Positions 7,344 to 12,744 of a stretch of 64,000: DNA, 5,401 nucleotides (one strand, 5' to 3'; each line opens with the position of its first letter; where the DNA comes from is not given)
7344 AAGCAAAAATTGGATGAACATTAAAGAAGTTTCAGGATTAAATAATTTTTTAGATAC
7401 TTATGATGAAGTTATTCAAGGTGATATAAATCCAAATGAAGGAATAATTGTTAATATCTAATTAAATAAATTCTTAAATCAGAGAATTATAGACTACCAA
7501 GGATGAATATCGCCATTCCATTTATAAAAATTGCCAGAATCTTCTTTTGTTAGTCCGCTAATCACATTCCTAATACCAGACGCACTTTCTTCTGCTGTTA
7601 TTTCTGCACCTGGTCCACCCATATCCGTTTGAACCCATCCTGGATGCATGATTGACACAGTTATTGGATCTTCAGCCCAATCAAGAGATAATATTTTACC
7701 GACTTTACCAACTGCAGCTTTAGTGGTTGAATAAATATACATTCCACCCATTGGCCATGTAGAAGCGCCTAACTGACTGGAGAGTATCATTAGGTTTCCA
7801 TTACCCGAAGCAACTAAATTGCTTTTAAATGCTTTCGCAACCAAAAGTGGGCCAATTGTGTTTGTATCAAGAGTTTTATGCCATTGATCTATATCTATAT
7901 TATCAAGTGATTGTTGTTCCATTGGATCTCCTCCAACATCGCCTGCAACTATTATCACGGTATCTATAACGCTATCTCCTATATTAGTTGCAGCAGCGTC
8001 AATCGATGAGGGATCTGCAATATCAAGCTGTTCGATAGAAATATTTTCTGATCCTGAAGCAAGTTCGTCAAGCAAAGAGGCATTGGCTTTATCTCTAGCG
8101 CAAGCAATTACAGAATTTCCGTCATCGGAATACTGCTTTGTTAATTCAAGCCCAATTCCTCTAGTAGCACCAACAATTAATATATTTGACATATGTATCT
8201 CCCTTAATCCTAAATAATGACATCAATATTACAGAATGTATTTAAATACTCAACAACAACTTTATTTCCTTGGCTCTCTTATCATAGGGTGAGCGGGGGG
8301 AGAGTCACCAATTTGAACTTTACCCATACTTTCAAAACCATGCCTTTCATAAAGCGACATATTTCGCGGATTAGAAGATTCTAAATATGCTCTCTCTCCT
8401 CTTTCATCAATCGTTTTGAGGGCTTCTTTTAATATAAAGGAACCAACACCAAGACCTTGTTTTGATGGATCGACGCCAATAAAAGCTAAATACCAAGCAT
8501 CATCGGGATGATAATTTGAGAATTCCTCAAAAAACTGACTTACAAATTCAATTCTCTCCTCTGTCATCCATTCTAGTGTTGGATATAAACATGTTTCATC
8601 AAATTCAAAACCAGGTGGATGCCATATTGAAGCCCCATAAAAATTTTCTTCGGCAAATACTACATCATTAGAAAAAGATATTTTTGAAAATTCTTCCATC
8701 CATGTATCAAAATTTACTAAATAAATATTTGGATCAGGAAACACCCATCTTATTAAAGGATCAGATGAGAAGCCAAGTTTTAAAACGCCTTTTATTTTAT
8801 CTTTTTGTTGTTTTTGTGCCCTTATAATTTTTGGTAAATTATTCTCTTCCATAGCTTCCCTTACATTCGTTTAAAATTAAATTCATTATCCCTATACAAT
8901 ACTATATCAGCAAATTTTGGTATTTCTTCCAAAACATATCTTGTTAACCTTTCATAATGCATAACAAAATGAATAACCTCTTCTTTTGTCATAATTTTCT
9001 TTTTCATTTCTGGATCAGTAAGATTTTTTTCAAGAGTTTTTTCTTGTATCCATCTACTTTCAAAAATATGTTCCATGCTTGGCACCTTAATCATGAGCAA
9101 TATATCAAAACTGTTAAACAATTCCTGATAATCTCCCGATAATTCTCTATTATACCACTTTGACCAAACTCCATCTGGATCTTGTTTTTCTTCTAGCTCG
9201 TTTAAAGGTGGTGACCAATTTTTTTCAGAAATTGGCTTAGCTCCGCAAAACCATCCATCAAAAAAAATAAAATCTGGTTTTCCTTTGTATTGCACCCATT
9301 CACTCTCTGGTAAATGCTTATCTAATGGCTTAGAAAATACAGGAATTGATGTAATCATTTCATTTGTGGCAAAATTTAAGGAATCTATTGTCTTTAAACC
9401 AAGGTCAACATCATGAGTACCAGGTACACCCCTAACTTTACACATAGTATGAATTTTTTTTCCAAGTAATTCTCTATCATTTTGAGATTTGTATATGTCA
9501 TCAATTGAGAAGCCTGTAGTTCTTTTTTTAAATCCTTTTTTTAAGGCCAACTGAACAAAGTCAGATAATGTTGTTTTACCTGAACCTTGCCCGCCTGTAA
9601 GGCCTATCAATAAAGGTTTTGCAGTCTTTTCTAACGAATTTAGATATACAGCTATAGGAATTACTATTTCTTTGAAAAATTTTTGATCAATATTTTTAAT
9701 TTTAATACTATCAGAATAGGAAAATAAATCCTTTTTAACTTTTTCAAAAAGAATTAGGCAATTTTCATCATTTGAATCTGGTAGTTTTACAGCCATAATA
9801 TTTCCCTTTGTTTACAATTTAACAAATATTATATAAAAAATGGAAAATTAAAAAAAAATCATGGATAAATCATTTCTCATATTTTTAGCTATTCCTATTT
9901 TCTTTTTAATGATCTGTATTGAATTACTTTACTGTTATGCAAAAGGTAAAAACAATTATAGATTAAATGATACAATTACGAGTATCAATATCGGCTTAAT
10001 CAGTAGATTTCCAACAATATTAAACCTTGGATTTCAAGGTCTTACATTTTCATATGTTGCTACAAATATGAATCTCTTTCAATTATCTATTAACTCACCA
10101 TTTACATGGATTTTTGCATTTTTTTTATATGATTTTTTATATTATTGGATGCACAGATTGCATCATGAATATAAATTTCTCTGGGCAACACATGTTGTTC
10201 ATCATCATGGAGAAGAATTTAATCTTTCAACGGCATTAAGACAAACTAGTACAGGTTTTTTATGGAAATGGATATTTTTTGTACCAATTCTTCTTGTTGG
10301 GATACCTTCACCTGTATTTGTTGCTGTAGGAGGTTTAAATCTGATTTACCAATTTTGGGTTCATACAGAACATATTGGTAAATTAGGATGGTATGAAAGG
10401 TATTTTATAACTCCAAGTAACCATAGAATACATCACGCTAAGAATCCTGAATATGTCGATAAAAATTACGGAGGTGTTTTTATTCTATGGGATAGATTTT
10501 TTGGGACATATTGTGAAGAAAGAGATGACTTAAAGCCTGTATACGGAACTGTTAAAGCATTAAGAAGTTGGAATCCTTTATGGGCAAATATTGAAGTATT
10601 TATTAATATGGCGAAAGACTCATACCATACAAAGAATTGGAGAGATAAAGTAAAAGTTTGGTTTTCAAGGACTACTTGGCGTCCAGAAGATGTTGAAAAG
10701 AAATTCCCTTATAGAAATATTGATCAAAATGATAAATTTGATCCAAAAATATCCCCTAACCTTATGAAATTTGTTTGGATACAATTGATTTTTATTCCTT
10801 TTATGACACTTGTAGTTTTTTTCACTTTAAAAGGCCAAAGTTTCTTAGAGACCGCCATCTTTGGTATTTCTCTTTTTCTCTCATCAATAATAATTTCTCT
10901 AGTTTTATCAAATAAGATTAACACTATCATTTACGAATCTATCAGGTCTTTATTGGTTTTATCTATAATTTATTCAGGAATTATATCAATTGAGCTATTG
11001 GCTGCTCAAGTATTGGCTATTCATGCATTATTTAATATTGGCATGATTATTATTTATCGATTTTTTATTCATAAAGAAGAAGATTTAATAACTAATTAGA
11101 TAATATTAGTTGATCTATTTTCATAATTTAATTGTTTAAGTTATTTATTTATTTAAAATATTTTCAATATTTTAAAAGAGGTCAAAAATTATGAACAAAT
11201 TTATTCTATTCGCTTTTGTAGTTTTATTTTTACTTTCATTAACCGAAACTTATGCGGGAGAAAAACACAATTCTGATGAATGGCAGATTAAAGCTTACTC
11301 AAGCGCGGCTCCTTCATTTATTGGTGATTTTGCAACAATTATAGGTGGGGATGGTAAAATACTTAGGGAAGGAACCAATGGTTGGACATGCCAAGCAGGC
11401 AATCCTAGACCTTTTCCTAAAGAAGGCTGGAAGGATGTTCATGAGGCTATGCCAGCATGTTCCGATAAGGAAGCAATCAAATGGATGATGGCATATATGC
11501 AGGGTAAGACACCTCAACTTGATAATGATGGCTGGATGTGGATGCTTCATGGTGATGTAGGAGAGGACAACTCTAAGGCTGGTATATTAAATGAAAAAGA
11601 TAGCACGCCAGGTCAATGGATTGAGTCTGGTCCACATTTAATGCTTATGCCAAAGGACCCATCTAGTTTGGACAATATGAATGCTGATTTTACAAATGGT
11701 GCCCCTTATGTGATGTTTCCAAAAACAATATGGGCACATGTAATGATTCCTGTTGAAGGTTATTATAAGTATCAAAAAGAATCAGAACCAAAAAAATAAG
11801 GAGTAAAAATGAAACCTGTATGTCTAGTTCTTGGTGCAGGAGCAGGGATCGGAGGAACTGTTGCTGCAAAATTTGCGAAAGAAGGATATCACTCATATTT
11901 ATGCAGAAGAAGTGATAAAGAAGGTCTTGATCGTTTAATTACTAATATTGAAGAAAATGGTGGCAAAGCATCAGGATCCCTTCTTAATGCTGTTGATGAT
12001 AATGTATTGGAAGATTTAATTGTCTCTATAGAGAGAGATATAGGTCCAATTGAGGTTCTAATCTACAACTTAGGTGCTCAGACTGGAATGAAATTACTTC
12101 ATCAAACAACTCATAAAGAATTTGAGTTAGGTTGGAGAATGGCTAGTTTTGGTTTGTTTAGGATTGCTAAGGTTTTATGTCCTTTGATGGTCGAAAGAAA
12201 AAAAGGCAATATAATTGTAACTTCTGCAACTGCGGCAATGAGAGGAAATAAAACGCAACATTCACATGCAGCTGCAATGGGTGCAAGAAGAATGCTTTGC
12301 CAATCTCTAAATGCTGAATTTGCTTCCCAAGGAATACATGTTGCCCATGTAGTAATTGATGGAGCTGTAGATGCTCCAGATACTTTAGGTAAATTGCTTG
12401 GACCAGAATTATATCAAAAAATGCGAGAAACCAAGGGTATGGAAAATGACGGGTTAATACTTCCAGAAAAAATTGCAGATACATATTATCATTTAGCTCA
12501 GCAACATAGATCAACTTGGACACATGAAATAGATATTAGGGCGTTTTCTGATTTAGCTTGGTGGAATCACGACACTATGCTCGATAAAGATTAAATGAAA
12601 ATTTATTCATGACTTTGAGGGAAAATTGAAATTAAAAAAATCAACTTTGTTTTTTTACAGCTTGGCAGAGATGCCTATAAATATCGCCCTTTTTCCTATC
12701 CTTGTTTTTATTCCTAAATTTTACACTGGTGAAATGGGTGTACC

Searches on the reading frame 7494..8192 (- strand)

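Call 67: search_protein_families(library=pfam, proteins=[window:7494-8192:-], max_evalue=0.0001)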
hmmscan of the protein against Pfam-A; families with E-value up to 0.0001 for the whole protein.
window:7494-8192:- (232 aa): 5 families
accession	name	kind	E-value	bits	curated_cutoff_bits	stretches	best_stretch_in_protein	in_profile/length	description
PF00106.31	adh_short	-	5.7e-30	104.7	26.6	1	3-192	2-187/195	short chain dehydrogenase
PF13561.12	adh_short_C2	-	8.2e-24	84.9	27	1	8-193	1-182/236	Enoyl-(Acyl carrier protein) reductase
PF08659.16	KR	-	1.1e-07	32.4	22.6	1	4-129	3-126/180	KR domain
PF01370.27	Epimerase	-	8.3e-05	22.5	20.9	0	4-95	1-83/240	NAD dependent epimerase/dehydratase family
PF13460.12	NAD_binding_10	-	9.3e-05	22.8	27.2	0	8-86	1-71/184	NAD(P)H-binding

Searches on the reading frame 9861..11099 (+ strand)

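Call 3: search_protein_families(library=pfam, proteins=[window:9861-11099:+], max_evalue=0.01)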
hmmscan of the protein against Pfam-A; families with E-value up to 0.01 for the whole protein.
window:9861-11099:+ (412 aa): 1 family
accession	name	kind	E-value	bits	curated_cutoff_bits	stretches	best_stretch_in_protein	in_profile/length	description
PF04116.19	FA_hydroxylase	-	6.7e-29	101.4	31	1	83-216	1-132/132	Fatty acid hydroxylase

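Call 4: search_protein_families(library=ncbifam, proteins=[window:9861-11099:+], max_evalue=0.01)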
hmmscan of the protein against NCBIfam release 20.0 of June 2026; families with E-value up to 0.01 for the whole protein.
window:9861-11099:+ (412 aa): 1 family
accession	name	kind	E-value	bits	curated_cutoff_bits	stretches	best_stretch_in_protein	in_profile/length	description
NF052566.1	OrLpdHdlsOlsERhiz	equivalog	1.4e-17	64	475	1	44-219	80-256/293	ornithine lipid hydroxylase OlsE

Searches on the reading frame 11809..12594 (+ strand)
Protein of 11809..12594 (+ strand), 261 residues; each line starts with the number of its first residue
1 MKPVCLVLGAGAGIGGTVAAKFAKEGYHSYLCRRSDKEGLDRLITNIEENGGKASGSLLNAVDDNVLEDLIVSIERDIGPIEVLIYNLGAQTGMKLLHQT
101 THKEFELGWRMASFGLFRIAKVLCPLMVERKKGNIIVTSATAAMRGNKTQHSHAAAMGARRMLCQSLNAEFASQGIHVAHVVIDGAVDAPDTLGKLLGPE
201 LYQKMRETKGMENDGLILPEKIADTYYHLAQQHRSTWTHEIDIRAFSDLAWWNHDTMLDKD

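Call 3: search_protein_families(library=pfam, proteins=[window:11809-12594:+], max_evalue=0.01)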
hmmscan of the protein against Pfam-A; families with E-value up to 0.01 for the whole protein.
window:11809-12594:+ (261 aa): 3 families
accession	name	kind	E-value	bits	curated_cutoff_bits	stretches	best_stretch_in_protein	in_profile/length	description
PF00106.31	adh_short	-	9.1e-27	94.2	26.6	1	4-182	2-178/195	short chain dehydrogenase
PF13561.12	adh_short_C2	-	3.3e-21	76.4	27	1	9-238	1-225/236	Enoyl-(Acyl carrier protein) reductase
PF08659.16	KR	-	0.00028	21.3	22.6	1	5-167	3-163/180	KR domain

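Call 4: search_protein_families(library=ncbifam, proteins=[window:11809-12594:+], max_evalue=0.01)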
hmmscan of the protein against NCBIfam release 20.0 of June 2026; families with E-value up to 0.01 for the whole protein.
window:11809-12594:+ (261 aa): 185 families (the best 25 are shown)
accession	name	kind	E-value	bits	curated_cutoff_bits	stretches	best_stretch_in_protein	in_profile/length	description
TIGR01830.1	3oxo_ACP_reduc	equivalog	6e-26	91.6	297.75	1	5-235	1-225/239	3-oxoacyl-[acyl-carrier-protein] reductase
NF004791.0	PRK06138.1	equivalog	4.5e-25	88.4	312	1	4-235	7-236/252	SDR family oxidoreductase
NF009466.0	PRK12826.1-2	subfamily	4.8e-24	85.2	222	1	4-233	5-229/248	3-oxoacyl-ACP reductase FabG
NF005806.0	PRK07666.1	equivalog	2.3e-22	79.5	286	1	5-180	10-183/239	3-ketoacyl-ACP reductase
NF005854.0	PRK07775.1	equivalog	2.9e-21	75.9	260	1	5-248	13-255/274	SDR family oxidoreductase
NF005488.0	PRK07097.1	equivalog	8e-21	74.3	369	1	4-180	12-186/266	gluconate 5-dehydrogenase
NF004773.0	PRK06113.1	equivalog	2e-20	73.3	367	1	4-225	13-227/255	7-alpha-hydroxysteroid dehydrogenase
NF005559.1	PRK07231.1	subfamily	2.7e-20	72.9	215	1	4-230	6-229/249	glucose 1-dehydrogenase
NF047420.2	EF_P_mod_YmfI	equivalog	3.3e-20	72.8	238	1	5-233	2-220/236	elongation factor P 5-aminopentanone reductase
NF004197.0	PRK05653.1-1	equivalog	1.5e-19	70.6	332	1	3-235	8-233/249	3-oxoacyl-ACP reductase FabG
NF004198.0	PRK05653.1-3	equivalog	2e-19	70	296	1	5-236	10-234/248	3-oxoacyl-ACP reductase FabG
NF004521.0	PRK05866.1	equivalog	2.6e-19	69.4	368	1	6-181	44-220/294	SDR family oxidoreductase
NF004200.0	PRK05653.1-5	equivalog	3.8e-19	69.2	273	1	4-189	4-188/242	3-oxoacyl-ACP reductase FabG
NF006366.0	PRK08589.1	equivalog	4.3e-19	68.8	386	1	4-237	8-241/272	SDR family oxidoreductase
NF005214.0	PRK06701.1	subfamily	9.8e-19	67.7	413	1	4-237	50-277/293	SDR family oxidoreductase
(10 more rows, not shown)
